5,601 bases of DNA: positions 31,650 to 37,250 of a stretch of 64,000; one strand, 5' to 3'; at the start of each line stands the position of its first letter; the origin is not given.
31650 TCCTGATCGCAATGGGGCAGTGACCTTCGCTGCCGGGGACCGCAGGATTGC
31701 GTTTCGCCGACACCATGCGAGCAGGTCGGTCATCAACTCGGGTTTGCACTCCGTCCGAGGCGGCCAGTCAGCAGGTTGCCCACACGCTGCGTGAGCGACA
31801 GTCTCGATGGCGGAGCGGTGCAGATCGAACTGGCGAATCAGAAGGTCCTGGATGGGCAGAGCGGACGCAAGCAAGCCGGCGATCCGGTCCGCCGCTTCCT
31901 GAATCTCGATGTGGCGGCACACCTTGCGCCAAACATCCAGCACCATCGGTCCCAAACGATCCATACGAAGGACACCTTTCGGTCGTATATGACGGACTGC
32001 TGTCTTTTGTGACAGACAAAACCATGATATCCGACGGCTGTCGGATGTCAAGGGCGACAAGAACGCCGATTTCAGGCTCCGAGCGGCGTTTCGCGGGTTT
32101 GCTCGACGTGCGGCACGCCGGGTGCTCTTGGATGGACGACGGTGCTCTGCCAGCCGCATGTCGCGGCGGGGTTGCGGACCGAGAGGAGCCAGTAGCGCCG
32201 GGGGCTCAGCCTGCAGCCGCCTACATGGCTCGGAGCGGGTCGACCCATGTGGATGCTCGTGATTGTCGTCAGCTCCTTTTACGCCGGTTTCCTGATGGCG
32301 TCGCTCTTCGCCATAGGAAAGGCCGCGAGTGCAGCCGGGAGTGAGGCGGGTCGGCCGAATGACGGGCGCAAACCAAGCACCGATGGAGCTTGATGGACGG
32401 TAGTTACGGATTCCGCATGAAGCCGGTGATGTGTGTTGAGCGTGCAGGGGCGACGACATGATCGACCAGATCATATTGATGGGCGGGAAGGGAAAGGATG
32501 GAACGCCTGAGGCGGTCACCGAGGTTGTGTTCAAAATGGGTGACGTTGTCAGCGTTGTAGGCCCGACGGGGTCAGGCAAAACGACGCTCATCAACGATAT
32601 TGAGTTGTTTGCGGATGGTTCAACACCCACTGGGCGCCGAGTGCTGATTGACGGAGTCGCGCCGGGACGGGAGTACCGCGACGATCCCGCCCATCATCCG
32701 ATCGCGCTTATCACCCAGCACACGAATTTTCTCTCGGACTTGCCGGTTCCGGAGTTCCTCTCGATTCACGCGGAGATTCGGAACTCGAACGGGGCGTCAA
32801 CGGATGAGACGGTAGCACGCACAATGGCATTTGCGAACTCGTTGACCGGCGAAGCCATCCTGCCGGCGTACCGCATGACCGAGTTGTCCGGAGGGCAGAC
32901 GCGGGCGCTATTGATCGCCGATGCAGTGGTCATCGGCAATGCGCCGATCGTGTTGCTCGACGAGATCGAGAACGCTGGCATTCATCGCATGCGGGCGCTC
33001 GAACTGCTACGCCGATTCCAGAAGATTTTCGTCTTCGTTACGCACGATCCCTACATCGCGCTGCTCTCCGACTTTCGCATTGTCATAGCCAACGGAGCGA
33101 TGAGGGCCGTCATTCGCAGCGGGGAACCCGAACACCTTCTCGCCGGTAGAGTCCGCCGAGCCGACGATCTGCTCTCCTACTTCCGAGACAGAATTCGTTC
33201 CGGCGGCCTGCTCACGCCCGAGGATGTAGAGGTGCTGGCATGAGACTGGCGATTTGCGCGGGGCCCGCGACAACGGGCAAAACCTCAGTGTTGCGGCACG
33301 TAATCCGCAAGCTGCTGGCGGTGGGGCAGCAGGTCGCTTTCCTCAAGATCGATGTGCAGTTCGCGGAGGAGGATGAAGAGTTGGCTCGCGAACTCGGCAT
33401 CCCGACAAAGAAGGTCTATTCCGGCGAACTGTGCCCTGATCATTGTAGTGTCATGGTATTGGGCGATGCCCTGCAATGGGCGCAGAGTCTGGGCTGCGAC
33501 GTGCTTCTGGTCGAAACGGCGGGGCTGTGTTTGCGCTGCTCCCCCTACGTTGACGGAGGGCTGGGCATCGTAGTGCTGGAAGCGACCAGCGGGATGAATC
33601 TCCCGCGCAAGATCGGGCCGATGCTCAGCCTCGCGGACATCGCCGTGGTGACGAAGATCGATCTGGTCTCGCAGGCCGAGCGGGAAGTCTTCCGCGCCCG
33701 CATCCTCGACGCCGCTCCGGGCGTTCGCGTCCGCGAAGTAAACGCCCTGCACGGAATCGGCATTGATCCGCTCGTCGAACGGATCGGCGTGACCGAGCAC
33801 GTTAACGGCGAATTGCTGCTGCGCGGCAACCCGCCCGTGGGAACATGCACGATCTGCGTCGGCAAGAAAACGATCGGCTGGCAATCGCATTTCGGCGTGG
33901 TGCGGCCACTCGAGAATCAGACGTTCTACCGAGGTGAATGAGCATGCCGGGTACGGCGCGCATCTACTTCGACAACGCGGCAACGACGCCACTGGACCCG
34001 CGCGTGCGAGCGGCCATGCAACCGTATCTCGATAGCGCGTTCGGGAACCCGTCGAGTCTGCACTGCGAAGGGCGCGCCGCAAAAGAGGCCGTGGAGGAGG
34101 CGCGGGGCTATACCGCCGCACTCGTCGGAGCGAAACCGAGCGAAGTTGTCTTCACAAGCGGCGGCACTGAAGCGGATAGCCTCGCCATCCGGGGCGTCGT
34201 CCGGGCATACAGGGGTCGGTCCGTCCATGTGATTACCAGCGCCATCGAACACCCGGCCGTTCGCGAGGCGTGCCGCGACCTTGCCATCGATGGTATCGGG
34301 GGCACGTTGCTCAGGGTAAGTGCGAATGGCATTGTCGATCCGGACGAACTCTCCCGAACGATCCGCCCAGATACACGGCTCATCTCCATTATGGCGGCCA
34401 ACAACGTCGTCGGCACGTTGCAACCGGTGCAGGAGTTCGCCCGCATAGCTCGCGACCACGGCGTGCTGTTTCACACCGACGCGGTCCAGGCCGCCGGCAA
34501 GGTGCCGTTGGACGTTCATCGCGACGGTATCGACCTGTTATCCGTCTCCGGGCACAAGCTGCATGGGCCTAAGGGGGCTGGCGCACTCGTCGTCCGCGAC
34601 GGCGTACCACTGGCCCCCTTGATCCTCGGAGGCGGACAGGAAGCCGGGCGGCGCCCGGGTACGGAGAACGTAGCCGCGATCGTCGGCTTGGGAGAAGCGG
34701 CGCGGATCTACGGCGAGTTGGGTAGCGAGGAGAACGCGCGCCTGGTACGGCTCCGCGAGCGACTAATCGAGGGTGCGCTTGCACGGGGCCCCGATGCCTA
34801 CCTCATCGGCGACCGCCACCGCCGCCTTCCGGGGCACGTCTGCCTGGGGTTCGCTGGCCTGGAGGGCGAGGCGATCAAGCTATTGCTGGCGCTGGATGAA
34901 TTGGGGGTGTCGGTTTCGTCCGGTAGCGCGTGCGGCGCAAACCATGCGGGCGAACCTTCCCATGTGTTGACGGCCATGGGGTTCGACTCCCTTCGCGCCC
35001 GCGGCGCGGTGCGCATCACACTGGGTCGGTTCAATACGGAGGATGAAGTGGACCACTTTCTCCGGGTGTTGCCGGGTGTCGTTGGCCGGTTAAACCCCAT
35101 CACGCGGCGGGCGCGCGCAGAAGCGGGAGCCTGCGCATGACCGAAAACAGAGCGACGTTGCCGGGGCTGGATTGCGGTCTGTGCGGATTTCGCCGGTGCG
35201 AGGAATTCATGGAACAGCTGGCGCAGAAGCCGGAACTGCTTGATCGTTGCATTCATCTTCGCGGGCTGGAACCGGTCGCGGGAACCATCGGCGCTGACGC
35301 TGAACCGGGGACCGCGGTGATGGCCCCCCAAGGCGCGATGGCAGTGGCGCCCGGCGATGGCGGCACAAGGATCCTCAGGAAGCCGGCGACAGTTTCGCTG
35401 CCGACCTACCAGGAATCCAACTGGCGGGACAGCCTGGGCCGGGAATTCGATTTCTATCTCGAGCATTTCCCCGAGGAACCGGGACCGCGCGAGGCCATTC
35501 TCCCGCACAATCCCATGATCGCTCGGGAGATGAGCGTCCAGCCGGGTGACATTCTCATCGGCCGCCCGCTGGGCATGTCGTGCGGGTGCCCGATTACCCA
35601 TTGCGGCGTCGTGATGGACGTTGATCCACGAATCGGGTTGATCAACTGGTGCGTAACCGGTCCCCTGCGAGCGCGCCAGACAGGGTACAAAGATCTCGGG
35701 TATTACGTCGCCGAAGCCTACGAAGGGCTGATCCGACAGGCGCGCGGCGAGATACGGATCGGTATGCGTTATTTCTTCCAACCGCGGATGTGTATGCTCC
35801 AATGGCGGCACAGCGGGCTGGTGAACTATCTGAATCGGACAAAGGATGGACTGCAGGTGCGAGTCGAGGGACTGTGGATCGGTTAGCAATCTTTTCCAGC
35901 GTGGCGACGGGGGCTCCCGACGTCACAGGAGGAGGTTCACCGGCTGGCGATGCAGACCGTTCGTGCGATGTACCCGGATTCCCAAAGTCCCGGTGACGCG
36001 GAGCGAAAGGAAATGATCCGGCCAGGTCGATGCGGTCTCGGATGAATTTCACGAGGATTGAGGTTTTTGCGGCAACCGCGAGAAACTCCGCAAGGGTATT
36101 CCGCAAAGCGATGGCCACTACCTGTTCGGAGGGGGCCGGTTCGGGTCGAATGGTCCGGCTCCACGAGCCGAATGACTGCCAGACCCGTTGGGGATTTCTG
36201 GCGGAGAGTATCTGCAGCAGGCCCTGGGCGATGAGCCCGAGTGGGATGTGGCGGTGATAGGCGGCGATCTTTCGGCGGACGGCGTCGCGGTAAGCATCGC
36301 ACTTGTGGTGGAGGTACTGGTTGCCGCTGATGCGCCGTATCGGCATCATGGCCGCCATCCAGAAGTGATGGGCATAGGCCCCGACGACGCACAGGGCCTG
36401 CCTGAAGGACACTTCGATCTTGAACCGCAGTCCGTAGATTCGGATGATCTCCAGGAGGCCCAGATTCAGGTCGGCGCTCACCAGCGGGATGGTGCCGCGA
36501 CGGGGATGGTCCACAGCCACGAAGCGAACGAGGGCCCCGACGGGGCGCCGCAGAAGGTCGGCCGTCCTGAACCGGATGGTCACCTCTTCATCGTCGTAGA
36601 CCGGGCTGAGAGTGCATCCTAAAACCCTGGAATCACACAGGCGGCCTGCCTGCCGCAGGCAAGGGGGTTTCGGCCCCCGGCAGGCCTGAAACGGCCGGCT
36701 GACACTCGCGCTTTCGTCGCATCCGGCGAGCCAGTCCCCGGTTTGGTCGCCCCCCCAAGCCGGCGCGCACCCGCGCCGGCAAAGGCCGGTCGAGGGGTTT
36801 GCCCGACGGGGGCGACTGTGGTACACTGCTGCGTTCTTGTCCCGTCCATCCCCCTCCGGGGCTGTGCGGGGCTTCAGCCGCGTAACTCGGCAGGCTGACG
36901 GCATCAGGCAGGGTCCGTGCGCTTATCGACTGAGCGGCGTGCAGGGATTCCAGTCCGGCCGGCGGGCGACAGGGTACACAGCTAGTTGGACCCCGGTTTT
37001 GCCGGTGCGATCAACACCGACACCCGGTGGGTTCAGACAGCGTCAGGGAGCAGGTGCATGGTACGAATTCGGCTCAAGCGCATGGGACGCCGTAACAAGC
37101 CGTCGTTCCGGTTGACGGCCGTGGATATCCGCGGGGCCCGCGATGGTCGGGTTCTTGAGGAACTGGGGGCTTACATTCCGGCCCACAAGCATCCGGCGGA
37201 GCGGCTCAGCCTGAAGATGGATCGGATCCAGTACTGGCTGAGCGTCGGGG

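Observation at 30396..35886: NifA-like sigma-54 activator divergent from an ATGA-chained operon: orphan ABC ATPase, G3E GTPase, NifS, Cys-rich Fe-S protein (candidate uncharacterised metallocluster/sulfur-trafficking system)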

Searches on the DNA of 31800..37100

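Call 73: search_rna_families(source=window, start=31800, end=37100, threshold=evalue, max_evalue=1)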
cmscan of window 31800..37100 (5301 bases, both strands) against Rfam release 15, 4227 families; matches with E-value up to 1: 0.
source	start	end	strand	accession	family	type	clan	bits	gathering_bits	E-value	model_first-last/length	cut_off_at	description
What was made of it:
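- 32127..32457 (+): Long leader containing a non-conserved 48-codon ORF (32247-32393). No Rfam match (call 73).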

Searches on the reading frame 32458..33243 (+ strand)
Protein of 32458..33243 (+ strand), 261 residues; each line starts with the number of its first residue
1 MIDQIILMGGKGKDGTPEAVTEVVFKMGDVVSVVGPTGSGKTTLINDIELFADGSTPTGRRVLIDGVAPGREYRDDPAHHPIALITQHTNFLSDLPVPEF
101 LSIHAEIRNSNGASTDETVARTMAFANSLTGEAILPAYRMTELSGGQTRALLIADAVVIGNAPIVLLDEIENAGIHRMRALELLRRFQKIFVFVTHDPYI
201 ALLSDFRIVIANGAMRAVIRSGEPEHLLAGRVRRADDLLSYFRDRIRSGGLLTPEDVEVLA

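Call 3: search_protein_families(library=pfam, proteins=[window:32458-33243:+], max_evalue=0.01)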
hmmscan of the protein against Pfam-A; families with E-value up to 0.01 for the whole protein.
window:32458-33243:+ (261 aa): 7 families
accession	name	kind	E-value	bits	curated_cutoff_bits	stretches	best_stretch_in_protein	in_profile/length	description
PF00005.33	ABC_tran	-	3e-13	51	25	1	25-169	8-134/137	ABC transporter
PF13304.12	AAA_21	-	2.1e-05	25.2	27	0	92-200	203-302/304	AAA domain, putative AbiEii toxin, Type IV TA system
PF13401.12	AAA_22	-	2.2e-05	25.2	27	1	30-190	7-110/130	AAA domain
PF13604.12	AAA_30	-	0.00037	20.7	27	0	18-53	8-43/191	AAA domain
PF02463.25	SMC_N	-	0.0012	18.7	40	1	30-173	26-170/220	RecF/RecN/SMC N terminal domain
PF13476.12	AAA_23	-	0.0024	19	27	1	30-62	21-53/201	AAA domain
PF13555.12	AAA_29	-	0.004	17.3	27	1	22-45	16-39/61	P-loop containing region of AAA domain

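Call 4: search_protein_families(library=ncbifam, proteins=[window:32458-33243:+], max_evalue=0.01)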
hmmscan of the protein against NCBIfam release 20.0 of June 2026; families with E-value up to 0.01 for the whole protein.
window:32458-33243:+ (261 aa): 132 families (the best 25 are shown)
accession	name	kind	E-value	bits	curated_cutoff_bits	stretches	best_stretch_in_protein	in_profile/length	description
TIGR01192.1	chvA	subfamily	3.1e-12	45.9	585.4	1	19-173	350-501/585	glucan export ABC transporter ATP-binding protein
TIGR02204.1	MsbA_rel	hypoth_equivalog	4.8e-12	45.3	780.4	1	23-173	361-506/576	ABC transporter, permease/ATP-binding protein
NF007082.0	PRK09536.1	equivalog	6.1e-12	45.3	537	1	25-230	26-229/402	corrinoid ABC transporter ATPase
TIGR02203.1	MsbA_lipidA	equivalog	6.3e-12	44.8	602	1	23-171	354-498/572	lipid A export permease/ATP-binding protein MsbA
NF006987.0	PRK09452.1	equivalog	6.6e-12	44.8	482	1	25-215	40-226/378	spermidine/putrescine ABC transporter ATP-binding protein PotA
NF010178.0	PRK13657.1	equivalog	1.6e-11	43.3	733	1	14-173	345-501/588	glucan ABC transporter ATP-binding protein/ permease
NF008039.0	PRK10771.1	equivalog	2.2e-11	43.6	298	1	25-213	22-206/234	thiamine ABC transporter ATP-binding protein ThiQ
TIGR01277.1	thiQ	equivalog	2.4e-11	43.7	245.05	1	25-213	21-205/213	thiamine ABC transporter ATP-binding protein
TIGR03608.1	L_ocin_972_ABC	subfamily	4.2e-11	42.7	254.85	1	23-205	19-201/206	putative bacteriocin export ABC transporter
TIGR00968.1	3a0106s01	subfamily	7.7e-11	42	342.75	1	23-216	21-210/237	sulfate ABC transporter ATP-binding protein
NF040933.2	ABC_arch_GlcV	equivalog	1.2e-10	40.8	450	1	23-218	27-223/357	glucose ABC transporter ATP-binding protein GlcV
TIGR01186.1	proV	subfamily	2e-10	40.3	326.6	1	15-229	4-219/363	betaine/proline/choline family ABC transporter ATP-binding protein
NF008409.0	PRK11231.1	equivalog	2.9e-10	39.9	375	1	24-230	24-228/255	Fe(3+) dicitrate ABC transporter ATP-binding protein FecE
NF043075.1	MMSYN1_0197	equivalog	3.3e-10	39.4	550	1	25-217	25-213/341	spermidine/putrescine ABC transporter ATP-binding protein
TIGR03258.1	PhnT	equivalog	4.3e-10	39.2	499.15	1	26-227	32-227/359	2-aminoethylphosphonate ABC transport system ATP-binding subunit PhnT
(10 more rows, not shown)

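Call 12: search_solved_structures(query=window:32458-33243:+, max_evalue=0.00001)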
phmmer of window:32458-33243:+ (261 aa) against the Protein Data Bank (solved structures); distinct sequences matched with E-value up to 0.00001: 135 (the best 60 are shown).
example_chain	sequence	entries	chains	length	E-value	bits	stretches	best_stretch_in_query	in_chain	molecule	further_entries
4f4c_A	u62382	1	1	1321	7.4e-13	51.6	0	27-214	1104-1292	Multidrug resistance protein pgp-1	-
8zpx_B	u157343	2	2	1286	3.3e-12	49.5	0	26-173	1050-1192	ABC transporter B family member 1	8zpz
9juj_A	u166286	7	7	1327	3.6e-12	49.3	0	26-173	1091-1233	ABC transporter B family member 1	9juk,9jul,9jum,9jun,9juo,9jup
8zq4_B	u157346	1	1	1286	2e-11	46.9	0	26-173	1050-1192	ABC transporter B family member 1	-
4yms_J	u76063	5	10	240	6.6e-11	45.2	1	25-228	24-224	ABC-type polar amino acid transport system, ATPase component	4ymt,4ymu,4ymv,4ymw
1f3o_A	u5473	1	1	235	2e-10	43.6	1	25-214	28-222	HYPOTHETICAL ABC TRANSPORTER ATP-BINDING PROTEIN MJ0796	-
5xu1_A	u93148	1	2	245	2.2e-10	43.5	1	26-216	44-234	ABC transporter ATP-binding protein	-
7znu_A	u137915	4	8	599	4.5e-10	42.5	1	25-173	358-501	Beta-(1-->2)glucan export ATP-binding/permease protein NdvA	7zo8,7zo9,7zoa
1l2t_A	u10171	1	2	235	5e-10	42.3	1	25-214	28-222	Hypothetical ABC transporter ATP-binding protein MJ0796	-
7qkr_A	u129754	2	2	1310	8.9e-10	41.5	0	23-174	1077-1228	Plasma membrane ATP-binding cassette transporter required for the export of a-factor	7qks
8woi_A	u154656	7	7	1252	9.7e-10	41.4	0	23-173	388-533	ABC transporter B family member 19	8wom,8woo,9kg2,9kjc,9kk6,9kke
3tif_A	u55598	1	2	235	1e-09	41.3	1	25-214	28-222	Uncharacterized ABC transporter ATP-binding protein MJ0796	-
9o9x_A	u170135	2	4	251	2.5e-09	40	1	2-217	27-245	ABC transporter ATP-binding protein YtrE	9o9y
7w7a_A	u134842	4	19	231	3.9e-09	39.4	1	25-213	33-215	Putative ABC transport system, ATP-binding protein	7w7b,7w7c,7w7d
9ugg_A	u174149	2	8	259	4.1e-09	39.3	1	25-221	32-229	Lantibiotic ABC transporter ATP-binding protein PsdA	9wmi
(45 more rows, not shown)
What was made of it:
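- Its best sequence matches are transporter nucleotide-binding domains (calls 4, 12).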

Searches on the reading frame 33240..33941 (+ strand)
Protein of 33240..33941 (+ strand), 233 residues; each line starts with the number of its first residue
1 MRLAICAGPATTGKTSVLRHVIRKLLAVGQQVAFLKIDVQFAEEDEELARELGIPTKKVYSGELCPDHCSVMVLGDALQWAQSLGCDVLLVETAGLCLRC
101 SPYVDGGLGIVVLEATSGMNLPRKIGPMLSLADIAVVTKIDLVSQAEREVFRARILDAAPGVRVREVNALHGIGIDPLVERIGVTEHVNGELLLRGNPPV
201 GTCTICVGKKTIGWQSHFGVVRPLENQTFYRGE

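Call 3: search_protein_families(library=pfam, proteins=[window:33240-33941:+], max_evalue=0.01)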
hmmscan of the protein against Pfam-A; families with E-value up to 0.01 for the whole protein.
window:33240-33941:+ (233 aa): 4 families
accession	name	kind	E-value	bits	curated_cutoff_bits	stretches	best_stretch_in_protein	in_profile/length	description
PF02492.25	cobW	-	2.6e-12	47.1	20.7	1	5-160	4-174/180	CobW/HypB/UreG, nucleotide-binding domain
PF03308.22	MeaB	-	9.7e-05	21.9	23.1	0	77-182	117-231/273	Methylmalonyl Co-A mutase-associated GTPase MeaB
PF10662.15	PduV-EutP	-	0.0004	20.7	21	1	115-182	74-141/143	Ethanolamine utilisation - propanediol utilisation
PF00448.28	SRP54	-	0.0077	16.3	22.7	0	5-96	5-94/196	SRP54-type protein, GTPase domain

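Call 4: search_protein_families(library=ncbifam, proteins=[window:33240-33941:+], max_evalue=0.01)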
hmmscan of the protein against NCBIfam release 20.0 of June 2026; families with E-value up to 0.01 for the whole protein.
window:33240-33941:+ (233 aa): 6 families
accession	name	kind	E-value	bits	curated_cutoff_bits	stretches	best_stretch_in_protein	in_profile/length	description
TIGR00073.1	hypB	equivalog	1.3e-12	47.7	121.2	1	11-182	40-210/217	hydrogenase nickel incorporation protein HypB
TIGR00101.1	ureG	equivalog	2.5e-07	30.7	204.2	1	6-144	6-151/199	urease accessory protein UreG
NF007775.0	PRK10463.1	equivalog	3.6e-07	29.8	385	1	11-176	114-278/290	hydrogenase nickel incorporation protein HypB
TIGR00750.1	lao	equivalog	4.6e-05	22.7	240.75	1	76-158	117-200/300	methylmalonyl Co-A mutase-associated GTPase MeaB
NF041053.1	CobW_rel_Se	equivalog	0.0011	18.7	180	0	1-64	1-64/195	CobW-related selenoprotein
TIGR02528.1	EutP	subfamily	0.0053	17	138.35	0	110-181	67-139/142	EutP/PduV family microcompartment system protein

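Call 11: search_solved_structures(query=window:33240-33941:+, max_evalue=0.001)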
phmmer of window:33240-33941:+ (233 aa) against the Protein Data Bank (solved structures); distinct sequences matched with E-value up to 0.001: 3.
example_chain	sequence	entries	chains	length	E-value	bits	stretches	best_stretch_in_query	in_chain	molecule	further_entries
4hi0_E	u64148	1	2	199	6.5e-06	29.5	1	3-144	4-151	Urease accessory protein UreG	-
5xkt_A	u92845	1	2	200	1.5e-05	28.4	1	7-144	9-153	Urease accessory protein UreG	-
2wsm_A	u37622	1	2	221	7.1e-05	26.2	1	8-179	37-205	HYDROGENASE EXPRESSION/FORMATION PROTEIN (HYPB)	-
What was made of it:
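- The GTPase's best named relatives are HypB and UreG (calls 4, 11).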

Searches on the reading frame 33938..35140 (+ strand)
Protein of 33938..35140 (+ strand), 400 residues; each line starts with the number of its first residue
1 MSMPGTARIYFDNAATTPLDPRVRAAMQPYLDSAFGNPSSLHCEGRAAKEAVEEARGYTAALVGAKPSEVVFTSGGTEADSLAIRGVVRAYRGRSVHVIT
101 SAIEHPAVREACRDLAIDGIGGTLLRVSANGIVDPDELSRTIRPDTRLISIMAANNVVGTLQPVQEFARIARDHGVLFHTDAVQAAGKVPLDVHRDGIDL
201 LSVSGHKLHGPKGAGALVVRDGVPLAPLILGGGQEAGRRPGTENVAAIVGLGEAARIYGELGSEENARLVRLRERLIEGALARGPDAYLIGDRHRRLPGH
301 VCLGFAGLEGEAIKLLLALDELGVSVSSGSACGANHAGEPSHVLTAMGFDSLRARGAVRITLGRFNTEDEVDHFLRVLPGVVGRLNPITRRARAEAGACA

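Call 3: search_protein_families(library=pfam, proteins=[window:33938-35140:+], max_evalue=0.01)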
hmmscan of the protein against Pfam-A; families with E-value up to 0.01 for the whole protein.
window:33938-35140:+ (400 aa): 4 families
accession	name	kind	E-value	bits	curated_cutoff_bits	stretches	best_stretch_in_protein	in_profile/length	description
PF00266.25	Aminotran_5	-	3e-77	260.5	21.5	1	9-374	1-371/371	Aminotransferase class-V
PF01212.27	Beta_elim_lyase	-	4.4e-07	29.9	27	1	51-183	33-170/288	Beta-eliminating lyase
PF01041.23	DegT_DnrJ_EryC1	-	0.00017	21.3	19.8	1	69-187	41-151/360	DegT/DnrJ/EryC1/StrS aminotransferase family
PF00155.27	Aminotran_1_2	-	0.0077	15.9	19.7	0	56-181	48-185/361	Aminotransferase class I and II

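Call 4: search_protein_families(library=ncbifam, proteins=[window:33938-35140:+], max_evalue=0.01)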
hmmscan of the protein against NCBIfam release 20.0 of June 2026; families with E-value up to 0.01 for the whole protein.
window:33938-35140:+ (400 aa): 30 families (the best 25 are shown)
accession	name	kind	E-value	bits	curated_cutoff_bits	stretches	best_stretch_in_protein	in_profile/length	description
TIGR03402.1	FeS_nifS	equivalog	8.9e-136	452.6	530.75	1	9-386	1-374/379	cysteine desulfurase NifS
NF010611.0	PRK14012.1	equivalog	1.6e-108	363.3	548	1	8-386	6-383/406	IscS subfamily cysteine desulfurase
TIGR02006.1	IscS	equivalog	1.7e-105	353.4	643.2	1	8-386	4-379/402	IscS subfamily cysteine desulfurase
TIGR03235.1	DNA_S_dndA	equivalog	1.6e-104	350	480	1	10-361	1-352/353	cysteine desulfurase DndA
TIGR03403.1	nifS_epsilon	equivalog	7.7e-97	324.5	587.7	1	9-388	1-379/382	NifS family cysteine desulfurase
NF002806.0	PRK02948.1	subfamily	2.7e-79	266.9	304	1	9-379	2-369/381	IscS subfamily cysteine desulfurase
TIGR01977.1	am_tr_V_EF2568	hypoth_equivalog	1e-46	159.7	377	1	9-378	1-373/376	cysteine desulfurase family protein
TIGR01979.1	sufS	subfamily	2e-39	135.6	475.1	1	5-379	16-396/403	SufS family cysteine desulfurase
NF040779.1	Sec_lyase_SclA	exception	5.5e-31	107.8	525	1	10-236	2-230/378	selenocysteine lyase SclA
TIGR01976.1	am_tr_V_VC1184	hypoth_equivalog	1.5e-30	106.8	352.35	1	6-221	17-233/401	cysteine desulfurase-like protein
NF041166.1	f2_encap_cargo1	exception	6.3e-29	101.5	800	1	5-378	243-620/623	family 2A encapsulin nanocompartment cargo protein cysteine desulfurase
NF008126.0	PRK10874.1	equivalog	2e-22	79.9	607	1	7-233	19-249/401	cysteine desulfurase CsdA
NF006791.0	PRK09295.1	equivalog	2.8e-22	79.4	661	1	9-223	25-242/406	cysteine desulfurase SufS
TIGR03392.1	FeS_syn_CsdA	equivalog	2.8e-20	72.9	493.6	1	8-219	17-231/398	cysteine desulfurase CsdA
TIGR04343.1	egtE_PLP_lyase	equivalog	4.6e-14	52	400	1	47-263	51-269/370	ergothioneine biosynthesis PLP-dependent enzyme EgtE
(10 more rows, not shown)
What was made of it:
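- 33938..35140 (+): Group I (NifS/IscS-like) cysteine desulfurase, 400 aa. Calls 3 and 4.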
